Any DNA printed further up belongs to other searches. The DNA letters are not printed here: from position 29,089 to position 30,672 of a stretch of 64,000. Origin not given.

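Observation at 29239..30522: Intact hisD embedded in a metal-efflux operon between czcA and nreB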

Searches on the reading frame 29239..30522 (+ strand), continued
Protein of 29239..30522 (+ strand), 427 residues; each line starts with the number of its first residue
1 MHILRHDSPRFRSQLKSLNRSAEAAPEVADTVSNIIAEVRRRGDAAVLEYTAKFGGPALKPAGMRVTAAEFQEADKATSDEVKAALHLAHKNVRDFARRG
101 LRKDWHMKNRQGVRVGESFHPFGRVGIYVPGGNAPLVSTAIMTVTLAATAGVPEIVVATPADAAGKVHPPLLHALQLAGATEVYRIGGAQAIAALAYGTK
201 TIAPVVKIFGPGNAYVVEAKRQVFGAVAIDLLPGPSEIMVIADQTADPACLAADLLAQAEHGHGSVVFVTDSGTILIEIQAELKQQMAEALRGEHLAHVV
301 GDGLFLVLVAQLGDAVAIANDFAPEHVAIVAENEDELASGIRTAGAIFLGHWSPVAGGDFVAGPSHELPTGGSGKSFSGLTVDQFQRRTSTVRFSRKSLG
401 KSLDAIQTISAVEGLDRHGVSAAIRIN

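Call 14: find_encoding_contigs(protein=P0010, flank=8000, max_places=2)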
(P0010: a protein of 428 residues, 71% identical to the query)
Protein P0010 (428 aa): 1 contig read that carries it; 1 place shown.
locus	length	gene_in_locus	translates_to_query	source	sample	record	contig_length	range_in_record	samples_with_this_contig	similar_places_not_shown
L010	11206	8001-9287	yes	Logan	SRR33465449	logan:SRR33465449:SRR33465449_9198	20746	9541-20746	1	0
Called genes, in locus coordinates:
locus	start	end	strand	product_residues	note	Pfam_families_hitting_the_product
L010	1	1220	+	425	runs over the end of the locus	PF02321:OEP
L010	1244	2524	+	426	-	PF25971:CzcB_N, PF25973:BSH_CzcB, PF25954:Beta-barrel_RND_2, PF25975:CzcB_C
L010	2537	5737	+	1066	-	PF00873:ACR_tran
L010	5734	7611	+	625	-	PF00122:E1-E2_ATPase, PF00702:Hydrolase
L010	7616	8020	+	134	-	PF28289:BV97_02767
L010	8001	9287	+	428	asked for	PF00815:Histidinol_dh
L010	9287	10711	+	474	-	PF03824:NicO, PF25971:CzcB_N, PF03824:NicO, PF13386:DsbD_2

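Call 21: search_solved_structures(query=window:29239-30519:+, show_alignments=3, max_evalue=1e-20)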
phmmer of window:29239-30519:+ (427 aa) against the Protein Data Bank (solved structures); distinct sequences matched with E-value up to 1e-20: 11.
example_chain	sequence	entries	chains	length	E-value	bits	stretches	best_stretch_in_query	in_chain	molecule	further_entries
4g07_A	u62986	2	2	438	2.1e-84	287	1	4-427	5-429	Histidinol dehydrogenase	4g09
1k75_A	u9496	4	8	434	3.4e-84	286.3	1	14-427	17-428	L-histidinol dehydrogenase | Histidinol dehydrogenase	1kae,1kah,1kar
4gic_A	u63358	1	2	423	1.4e-77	264.5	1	10-395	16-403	Histidinol dehydrogenase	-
6an0_A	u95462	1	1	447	3.9e-74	253.2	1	11-426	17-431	Histidinol dehydrogenase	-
9lbv_A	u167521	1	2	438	2.2e-72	247.4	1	26-426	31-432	Histidinol dehydrogenase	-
8xsq_A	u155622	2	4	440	2.3e-72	247.4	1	26-426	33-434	Histidinol dehydrogenase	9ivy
5vlb_A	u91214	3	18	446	2.2e-71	244.1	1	25-426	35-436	Histidinol dehydrogenase, chloroplastic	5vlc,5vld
8wwe_A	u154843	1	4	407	2.1e-62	214.5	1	21-401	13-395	(R)-DHPS dehydrogenase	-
8v35_A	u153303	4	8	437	3.8e-61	210.4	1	17-423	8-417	Sulfopropanediol 3-dehydrogenase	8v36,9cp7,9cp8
8v37_A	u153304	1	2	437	6.4e-60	206.4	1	17-423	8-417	Sulfopropanediol 3-dehydrogenase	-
9cp9_A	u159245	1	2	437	1.1e-59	205.6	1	17-423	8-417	Sulfopropanediol 3-dehydrogenase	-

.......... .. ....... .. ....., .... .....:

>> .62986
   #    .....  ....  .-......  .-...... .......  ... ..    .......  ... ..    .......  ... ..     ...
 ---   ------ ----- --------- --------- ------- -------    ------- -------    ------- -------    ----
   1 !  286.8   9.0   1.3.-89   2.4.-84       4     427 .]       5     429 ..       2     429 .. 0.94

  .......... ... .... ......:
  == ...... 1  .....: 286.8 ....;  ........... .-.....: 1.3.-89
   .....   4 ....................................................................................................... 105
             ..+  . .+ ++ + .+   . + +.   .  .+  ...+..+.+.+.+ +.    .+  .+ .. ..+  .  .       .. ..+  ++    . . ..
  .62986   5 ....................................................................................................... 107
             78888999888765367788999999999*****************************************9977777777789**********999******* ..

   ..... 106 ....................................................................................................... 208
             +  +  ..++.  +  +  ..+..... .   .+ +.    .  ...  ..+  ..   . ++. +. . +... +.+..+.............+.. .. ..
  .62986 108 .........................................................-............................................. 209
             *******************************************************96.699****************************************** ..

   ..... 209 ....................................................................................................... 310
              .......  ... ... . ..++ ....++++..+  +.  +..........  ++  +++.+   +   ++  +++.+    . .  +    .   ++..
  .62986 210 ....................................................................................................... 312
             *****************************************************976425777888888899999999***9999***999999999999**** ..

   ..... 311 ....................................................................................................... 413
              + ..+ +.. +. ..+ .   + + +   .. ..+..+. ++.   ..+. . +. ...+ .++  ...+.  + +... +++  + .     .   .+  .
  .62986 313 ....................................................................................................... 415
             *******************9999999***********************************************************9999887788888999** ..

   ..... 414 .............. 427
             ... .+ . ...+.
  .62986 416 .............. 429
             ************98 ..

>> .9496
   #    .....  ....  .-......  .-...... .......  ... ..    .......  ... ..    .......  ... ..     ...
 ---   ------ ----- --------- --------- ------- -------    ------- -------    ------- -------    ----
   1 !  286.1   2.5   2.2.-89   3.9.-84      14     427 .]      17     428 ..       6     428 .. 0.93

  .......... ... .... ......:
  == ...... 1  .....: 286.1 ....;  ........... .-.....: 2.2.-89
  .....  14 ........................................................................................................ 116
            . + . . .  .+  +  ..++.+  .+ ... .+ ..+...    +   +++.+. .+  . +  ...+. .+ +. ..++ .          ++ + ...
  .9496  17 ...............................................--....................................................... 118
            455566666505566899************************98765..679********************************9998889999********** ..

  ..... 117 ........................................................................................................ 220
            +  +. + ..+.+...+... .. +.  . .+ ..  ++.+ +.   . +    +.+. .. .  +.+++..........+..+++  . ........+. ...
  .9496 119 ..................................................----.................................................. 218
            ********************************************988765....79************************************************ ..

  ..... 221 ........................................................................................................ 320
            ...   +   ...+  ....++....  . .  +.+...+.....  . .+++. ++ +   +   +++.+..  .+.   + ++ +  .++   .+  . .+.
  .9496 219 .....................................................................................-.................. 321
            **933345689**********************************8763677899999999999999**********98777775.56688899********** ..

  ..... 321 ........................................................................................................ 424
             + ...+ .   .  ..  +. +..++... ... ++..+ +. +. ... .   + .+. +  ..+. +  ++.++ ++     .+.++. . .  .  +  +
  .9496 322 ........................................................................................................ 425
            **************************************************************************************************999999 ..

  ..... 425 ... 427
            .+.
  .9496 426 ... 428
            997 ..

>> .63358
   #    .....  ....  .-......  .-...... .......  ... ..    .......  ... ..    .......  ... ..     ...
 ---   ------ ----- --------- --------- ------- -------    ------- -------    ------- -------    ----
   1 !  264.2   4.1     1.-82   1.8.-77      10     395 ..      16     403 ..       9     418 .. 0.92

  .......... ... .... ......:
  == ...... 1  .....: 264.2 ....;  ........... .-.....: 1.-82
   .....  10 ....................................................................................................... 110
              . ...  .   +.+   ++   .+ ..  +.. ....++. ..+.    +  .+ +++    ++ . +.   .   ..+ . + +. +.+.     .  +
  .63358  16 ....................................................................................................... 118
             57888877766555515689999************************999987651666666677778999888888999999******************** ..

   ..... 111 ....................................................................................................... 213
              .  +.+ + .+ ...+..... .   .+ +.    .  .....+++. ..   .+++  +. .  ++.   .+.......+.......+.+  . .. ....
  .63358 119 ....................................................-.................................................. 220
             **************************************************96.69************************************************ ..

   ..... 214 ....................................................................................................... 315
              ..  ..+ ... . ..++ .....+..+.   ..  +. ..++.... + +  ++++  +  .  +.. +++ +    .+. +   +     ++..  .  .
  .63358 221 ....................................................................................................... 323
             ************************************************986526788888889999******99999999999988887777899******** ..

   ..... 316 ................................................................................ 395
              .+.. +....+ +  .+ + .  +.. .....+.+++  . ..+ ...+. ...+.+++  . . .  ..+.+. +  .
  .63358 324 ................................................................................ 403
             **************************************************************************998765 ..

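Call 24: find_encoding_contigs(protein=P0013, flank=8000, max_places=2)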
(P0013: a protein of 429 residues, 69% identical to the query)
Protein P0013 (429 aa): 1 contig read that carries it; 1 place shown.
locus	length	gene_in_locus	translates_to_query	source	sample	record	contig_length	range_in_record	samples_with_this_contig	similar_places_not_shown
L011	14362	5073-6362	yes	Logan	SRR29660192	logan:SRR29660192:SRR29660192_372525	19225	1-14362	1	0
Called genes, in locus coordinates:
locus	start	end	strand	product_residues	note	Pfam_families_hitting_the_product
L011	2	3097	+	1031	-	?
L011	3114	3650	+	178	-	-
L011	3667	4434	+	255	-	PF13795:HupE_UreJ_2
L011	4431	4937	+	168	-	-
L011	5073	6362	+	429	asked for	PF00815:Histidinol_dh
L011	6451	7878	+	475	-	PF03824:NicO, PF25971:CzcB_N, PF03824:NicO, PF13386:DsbD_2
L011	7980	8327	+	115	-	-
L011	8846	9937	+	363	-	PF10137:CAP12-PCTIR_TIR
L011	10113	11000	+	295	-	-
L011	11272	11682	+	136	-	-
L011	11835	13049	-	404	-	-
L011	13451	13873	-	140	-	-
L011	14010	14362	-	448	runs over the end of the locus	-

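Call 25: find_encoding_contigs(protein=P0005, flank=8000, max_places=2)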
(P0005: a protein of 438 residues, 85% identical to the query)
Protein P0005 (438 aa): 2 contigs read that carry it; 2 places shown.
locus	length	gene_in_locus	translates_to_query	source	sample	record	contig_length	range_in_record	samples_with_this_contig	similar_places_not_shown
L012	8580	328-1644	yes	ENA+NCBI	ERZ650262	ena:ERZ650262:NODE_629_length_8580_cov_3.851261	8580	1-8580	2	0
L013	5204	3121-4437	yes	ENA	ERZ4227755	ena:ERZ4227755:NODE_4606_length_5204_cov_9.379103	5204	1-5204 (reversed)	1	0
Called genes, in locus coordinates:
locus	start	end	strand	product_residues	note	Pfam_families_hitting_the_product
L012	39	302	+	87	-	PF00873:ACR_tran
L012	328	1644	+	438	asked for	PF00815:Histidinol_dh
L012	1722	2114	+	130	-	-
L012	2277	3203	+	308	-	PF13505:OMP_b-brl (faint), PF13557:Phenol_MetA_deg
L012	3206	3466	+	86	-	PF04945:YHS (weak)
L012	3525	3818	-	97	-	-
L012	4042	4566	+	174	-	-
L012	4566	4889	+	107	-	PF02694:UPF0060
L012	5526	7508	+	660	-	PF00122:E1-E2_ATPase, PF00702:Hydrolase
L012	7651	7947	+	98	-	-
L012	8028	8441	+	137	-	-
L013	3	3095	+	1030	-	?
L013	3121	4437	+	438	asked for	PF00815:Histidinol_dh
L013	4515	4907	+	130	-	-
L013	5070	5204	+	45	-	?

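Call 26: find_encoding_contigs(protein=P0003, flank=8000, max_places=2)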
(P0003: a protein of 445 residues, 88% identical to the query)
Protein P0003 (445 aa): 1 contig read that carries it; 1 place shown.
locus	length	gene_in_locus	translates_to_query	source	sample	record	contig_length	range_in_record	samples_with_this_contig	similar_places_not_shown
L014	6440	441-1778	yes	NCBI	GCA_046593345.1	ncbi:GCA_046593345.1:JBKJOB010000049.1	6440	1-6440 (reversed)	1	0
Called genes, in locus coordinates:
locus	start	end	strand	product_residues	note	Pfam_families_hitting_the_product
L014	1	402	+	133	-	?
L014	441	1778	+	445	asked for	PF00815:Histidinol_dh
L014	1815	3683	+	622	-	PF00122:E1-E2_ATPase, PF00702:Hydrolase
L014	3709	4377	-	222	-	-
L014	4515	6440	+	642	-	?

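Call 29: find_related_loci(query=A1, collection=genome_contigs, flank=10000)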
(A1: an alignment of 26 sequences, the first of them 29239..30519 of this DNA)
Query A1 (427 aa) in genome_contigs; peptide patterns used: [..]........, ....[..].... (x = any residue, [..] = any of these).
598 stretches matched a pattern (row limit reached: there are more); 591 encode a relative of the query (tblastn E <= 1e-3); the best 80 are kept; 80 distinct loci.
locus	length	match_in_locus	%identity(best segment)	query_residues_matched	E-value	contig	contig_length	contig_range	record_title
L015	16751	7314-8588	67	1-427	0e+0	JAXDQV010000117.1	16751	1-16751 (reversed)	MAG: Chthoniobacter sp. isolate BP_743 scaffold_4476235, whole genome shotgun sequence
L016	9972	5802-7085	67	1-427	0e+0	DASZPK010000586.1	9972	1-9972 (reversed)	MAG TPA_asm: Chthoniobacteraceae bacterium isolate SMAG_U5969 k141_260817, whole genome shotgun sequence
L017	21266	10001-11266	66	1-427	3e-178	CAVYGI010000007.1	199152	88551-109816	MAG: uncultured Verrucomicrobiae bacterium isolate MFD01275.bin.2.181 genome assembly, contig: contig_36439, whole genom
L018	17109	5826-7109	63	1-427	4e-175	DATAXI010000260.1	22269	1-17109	MAG TPA_asm: Chthoniobacteraceae bacterium isolate SMAG_U5649 k141_725279, whole genome shotgun sequence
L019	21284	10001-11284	63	1-427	2e-171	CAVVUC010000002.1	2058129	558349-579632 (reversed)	MAG: uncultured Verrucomicrobiae bacterium isolate MFD02979.bin.2.162 genome assembly, contig: contig_30773, whole genom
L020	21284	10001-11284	62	1-427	5e-171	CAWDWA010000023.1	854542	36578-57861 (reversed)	MAG: uncultured Verrucomicrobiae bacterium isolate MFD05684.bin.1.321 genome assembly, contig: contig_6919, whole genome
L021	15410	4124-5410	63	1-427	8e-171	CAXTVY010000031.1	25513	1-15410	MAG TPA_asm: uncultured Chthoniobacterales bacterium isolate private_T1888_metawrap_bin.5 genome assembly, contig: priva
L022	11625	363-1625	62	1-426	2e-167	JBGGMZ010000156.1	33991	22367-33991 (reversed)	MAG: Chthoniobacter sp. isolate bin.029 k141_1811114, whole genome shotgun sequence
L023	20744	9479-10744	62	1-427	1e-164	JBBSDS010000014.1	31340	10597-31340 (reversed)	MAG: Chthoniobacterales bacterium isolate LS1_sbin.21 LS1_sbin.21_K_1693629_L_31340_cov_10.0000, whole genome shotgun se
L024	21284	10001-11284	64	1-427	1e-163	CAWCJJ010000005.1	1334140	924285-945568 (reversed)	MAG: uncultured bacterium isolate MFD04580.bin.2.110 genome assembly, contig: contig_25200, whole genome shotgun sequenc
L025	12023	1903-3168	62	1-427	1e-163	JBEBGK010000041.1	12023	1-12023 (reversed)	MAG: Chthoniobacteraceae bacterium isolate ASF_20 NODE_3219_length_12023_cov_2.312227, whole genome shotgun sequence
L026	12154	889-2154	62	1-427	1e-163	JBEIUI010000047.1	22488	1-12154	MAG: Verrucomicrobiia bacterium isolate Sample-110-S81-bin-159 Sample_110_S81-bin_159-k141_2438237, whole genome shotgun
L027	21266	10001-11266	62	1-427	7e-163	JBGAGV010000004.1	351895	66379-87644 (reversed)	MAG: Chthoniobacteraceae bacterium isolate MAG_MBR_H125.92 MBRH125-92_opera_contig_219, whole genome shotgun sequence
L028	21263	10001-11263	60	1-426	6e-163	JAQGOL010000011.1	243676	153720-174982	MAG: Chthoniobacteraceae bacterium isolate RYN_612 scaffold_3437625, whole genome shotgun sequence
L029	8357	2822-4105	59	1-427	2e-162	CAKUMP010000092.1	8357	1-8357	MAG: uncultured Chthoniobacterales bacterium isolate REFINED_METABAT215_TOP10_CONTIGS_1500_ASSEMBLY_K77_MERGED__Nepal_Mo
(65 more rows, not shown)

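Call 37: find_related_loci(query=A2, collection=metagenome_contigs, flank=10000)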
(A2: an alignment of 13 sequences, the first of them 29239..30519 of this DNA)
Query A2 (427 aa) in metagenome_contigs; peptide patterns used: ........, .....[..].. (x = any residue, [..] = any of these).
600 stretches matched a pattern (row limit reached: there are more); 572 encode a relative of the query (tblastn E <= 1e-3); the best 80 are kept; 80 distinct loci.
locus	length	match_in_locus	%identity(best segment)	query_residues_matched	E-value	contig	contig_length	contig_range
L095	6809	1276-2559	64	1-427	5e-180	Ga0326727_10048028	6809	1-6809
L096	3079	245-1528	63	1-427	0e+0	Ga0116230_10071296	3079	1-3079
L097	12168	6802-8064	62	1-426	8e-169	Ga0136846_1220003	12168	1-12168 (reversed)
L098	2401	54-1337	63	1-427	3e-180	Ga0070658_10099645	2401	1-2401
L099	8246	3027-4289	61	1-426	3e-166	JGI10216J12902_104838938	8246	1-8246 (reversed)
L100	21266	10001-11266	62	1-427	3e-165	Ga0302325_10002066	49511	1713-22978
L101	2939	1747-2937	64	1-396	4e-174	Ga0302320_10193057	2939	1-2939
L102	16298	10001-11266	61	1-427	4e-162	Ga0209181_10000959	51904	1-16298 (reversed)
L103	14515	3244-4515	62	1-426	1e-161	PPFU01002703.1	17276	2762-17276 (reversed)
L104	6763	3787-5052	61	1-427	2e-161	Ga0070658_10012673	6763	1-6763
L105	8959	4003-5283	60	1-427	3e-159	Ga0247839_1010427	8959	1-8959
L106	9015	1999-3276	59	1-426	4e-155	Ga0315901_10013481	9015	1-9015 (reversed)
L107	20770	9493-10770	57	1-426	6e-154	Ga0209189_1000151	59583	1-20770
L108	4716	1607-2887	59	1-427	4e-156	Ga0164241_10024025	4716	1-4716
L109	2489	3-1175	63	32-427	3e-162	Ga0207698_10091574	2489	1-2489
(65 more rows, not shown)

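Call 44: list_cluster_members(proteins=[window:29239-30519:+, P0242, P0243, P0244, P0246, P0247, P0248, P0251, P0252, P0256])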
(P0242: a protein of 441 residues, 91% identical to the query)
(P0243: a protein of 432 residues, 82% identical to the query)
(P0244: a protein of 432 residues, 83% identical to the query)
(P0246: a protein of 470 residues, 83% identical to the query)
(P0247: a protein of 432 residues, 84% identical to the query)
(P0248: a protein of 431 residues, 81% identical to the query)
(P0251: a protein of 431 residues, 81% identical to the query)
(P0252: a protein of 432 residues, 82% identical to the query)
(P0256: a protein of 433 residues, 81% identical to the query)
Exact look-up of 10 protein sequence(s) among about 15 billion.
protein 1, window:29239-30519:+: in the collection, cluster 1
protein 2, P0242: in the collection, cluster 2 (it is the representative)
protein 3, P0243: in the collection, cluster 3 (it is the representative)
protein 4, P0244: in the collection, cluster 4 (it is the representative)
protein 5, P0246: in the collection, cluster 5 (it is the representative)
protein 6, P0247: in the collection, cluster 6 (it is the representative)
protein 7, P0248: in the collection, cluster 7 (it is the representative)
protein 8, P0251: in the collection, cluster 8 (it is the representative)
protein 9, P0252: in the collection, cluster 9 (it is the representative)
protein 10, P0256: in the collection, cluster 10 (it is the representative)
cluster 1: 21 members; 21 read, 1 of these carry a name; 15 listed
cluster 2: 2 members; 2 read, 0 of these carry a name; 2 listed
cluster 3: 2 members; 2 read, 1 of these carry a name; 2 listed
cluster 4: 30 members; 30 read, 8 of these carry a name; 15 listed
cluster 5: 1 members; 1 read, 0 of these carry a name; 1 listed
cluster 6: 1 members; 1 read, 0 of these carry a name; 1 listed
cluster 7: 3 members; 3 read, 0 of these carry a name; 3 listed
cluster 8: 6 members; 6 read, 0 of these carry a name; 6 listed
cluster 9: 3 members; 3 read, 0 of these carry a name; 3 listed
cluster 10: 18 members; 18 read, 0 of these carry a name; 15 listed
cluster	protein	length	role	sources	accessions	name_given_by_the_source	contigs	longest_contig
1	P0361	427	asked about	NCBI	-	-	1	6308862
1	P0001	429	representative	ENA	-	-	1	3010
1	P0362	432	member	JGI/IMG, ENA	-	histidinol dehydrogenase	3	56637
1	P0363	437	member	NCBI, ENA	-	-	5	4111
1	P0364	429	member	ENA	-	-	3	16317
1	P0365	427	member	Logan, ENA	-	-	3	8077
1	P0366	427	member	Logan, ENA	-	-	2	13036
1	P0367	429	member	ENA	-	-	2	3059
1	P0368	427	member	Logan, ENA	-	-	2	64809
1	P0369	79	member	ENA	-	-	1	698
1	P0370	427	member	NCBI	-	-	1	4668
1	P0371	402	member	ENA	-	-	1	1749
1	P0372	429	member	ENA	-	-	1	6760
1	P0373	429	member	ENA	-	-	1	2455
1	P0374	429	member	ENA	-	-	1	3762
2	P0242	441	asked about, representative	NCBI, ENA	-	-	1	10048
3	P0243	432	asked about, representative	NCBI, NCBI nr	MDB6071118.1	MAG: histidinol dehydrogenase [Verrucomicrobiales bacterium] | histidinol dehydrogenase [Verrucomicrobiales bacterium]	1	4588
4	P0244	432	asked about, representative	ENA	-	-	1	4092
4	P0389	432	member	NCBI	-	-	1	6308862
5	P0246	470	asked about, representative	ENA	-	-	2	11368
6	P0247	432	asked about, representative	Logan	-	-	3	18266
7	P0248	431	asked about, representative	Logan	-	-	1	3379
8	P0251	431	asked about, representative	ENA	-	-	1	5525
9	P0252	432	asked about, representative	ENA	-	-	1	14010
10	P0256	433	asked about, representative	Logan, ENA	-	-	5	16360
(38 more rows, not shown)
